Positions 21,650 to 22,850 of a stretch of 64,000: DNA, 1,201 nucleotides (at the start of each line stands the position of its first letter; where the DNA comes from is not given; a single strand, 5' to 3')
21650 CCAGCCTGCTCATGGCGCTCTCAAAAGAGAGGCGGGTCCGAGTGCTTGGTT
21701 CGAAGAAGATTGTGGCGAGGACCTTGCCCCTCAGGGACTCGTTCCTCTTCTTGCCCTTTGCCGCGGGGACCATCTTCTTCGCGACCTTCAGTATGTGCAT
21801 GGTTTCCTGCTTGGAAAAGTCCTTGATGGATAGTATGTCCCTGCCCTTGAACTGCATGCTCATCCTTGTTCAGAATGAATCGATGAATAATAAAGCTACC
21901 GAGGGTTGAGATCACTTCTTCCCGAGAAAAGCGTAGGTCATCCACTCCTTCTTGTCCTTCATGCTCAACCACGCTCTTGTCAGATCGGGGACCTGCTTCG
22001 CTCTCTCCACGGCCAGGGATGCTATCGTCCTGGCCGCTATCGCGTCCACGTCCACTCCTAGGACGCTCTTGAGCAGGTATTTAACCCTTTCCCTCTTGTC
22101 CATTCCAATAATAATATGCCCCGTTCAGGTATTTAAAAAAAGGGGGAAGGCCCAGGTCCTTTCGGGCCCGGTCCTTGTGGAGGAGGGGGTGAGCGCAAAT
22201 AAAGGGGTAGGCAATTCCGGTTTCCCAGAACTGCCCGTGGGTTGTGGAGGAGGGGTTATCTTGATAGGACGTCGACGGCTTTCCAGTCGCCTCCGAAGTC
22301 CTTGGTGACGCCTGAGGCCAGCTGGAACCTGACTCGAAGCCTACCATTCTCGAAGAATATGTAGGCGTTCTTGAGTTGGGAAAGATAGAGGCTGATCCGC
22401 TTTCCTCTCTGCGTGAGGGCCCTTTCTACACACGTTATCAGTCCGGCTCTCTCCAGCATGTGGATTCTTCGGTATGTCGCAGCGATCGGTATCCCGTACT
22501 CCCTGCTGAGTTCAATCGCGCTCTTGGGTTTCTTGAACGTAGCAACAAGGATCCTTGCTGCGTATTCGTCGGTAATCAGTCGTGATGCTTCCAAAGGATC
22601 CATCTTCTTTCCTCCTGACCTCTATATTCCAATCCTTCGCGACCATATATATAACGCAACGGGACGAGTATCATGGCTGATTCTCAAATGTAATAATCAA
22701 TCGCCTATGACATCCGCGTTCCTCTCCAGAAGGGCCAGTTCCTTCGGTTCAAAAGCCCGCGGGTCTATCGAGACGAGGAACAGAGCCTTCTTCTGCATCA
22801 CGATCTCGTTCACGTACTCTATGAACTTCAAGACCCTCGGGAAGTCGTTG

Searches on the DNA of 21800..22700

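Call 90: search_rna_families(source=window, start=21800, end=22700, threshold=evalue, max_evalue=1)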
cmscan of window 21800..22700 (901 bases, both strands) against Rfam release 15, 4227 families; matches with E-value up to 1: 0.
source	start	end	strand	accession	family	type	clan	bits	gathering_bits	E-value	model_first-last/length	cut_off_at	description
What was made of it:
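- Tried and rejected: An Rfam search of the D-pyrB spacer found nothing (call 90).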
